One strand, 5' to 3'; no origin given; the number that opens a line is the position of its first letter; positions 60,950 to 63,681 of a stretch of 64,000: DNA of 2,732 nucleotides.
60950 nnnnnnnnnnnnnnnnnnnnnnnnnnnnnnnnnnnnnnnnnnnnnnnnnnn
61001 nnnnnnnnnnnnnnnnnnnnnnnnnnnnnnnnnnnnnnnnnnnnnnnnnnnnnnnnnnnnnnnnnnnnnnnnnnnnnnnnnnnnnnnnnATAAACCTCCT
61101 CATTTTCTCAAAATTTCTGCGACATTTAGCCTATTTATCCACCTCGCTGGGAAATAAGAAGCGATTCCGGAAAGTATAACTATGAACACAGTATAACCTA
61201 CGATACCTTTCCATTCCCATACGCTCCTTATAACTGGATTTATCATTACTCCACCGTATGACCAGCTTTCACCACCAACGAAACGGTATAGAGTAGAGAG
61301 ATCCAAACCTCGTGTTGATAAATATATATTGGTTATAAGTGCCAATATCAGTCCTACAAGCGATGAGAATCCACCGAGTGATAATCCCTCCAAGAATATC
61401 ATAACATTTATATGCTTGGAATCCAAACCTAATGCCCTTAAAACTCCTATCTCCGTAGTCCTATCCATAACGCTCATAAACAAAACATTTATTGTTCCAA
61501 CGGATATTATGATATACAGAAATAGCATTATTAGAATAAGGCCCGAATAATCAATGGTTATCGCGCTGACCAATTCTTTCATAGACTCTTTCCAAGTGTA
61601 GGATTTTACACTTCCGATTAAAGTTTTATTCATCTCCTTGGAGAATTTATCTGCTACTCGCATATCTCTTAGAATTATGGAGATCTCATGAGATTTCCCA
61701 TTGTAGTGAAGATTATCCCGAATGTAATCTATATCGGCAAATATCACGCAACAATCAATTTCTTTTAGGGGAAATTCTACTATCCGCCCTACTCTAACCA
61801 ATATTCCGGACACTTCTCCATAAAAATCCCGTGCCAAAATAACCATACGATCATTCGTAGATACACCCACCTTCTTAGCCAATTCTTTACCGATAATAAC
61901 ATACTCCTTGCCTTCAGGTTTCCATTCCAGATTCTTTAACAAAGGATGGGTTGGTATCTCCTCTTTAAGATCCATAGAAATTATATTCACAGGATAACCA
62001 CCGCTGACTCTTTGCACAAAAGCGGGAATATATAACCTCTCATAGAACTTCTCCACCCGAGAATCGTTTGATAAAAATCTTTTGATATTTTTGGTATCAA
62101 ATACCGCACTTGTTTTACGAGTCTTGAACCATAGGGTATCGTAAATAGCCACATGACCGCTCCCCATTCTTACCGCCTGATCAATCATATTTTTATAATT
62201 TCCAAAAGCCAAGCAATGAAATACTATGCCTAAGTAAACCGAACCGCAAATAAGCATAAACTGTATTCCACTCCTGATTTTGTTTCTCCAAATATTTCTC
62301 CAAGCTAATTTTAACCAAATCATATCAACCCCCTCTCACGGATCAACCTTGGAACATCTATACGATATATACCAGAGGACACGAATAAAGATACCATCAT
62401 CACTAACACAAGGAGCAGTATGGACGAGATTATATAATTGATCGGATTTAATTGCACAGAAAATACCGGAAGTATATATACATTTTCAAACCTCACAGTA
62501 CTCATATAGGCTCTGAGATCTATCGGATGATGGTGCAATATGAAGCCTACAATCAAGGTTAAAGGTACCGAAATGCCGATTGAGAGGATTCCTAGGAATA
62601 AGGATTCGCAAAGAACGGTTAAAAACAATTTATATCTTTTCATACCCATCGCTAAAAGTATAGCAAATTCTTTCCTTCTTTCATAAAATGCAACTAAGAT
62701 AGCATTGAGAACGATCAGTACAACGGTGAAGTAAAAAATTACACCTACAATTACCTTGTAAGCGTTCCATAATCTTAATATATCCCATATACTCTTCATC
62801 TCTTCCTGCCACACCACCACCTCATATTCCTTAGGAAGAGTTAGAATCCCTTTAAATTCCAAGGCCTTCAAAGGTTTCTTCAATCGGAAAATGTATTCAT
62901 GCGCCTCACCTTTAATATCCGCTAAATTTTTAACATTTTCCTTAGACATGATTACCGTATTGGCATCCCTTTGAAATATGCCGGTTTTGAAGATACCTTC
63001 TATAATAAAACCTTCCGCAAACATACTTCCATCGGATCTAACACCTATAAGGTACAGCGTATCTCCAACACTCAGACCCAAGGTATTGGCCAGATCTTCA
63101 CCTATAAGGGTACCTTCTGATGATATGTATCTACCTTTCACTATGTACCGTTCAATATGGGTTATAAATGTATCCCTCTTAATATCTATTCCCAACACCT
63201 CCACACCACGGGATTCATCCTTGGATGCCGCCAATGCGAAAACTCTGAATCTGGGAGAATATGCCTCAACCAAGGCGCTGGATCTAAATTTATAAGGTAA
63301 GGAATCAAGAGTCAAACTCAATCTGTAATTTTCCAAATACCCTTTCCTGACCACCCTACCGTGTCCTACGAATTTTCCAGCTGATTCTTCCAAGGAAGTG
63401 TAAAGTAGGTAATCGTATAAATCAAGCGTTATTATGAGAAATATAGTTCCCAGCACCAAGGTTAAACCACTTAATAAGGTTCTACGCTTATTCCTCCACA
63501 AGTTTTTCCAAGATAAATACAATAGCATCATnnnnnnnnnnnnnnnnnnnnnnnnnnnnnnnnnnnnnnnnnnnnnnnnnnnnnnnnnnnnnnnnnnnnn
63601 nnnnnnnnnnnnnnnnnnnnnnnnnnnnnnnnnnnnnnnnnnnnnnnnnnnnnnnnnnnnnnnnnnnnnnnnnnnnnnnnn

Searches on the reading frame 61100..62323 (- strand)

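Call 98: search_protein_families(library=pfam, proteins=[window:61100-62323:-], max_evalue=0.001)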
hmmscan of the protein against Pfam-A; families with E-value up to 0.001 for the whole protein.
window:61100-62323:- (407 aa): 1 family
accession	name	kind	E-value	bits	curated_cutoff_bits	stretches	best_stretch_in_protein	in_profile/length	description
PF02687.27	FtsX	-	1.5e-11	44.8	25.5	1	264-397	2-116/120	FtsX-like permease C-terminal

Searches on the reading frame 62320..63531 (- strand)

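Call 98: search_protein_families(library=pfam, proteins=[window:62320-63531:-], max_evalue=0.001)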
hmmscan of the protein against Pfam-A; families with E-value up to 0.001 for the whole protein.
window:62320-63531:- (403 aa): 1 family
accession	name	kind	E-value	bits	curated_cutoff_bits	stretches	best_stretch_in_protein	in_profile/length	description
PF02687.27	FtsX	-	1.8e-14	54.3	25.5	1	261-392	2-119/120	FtsX-like permease C-terminal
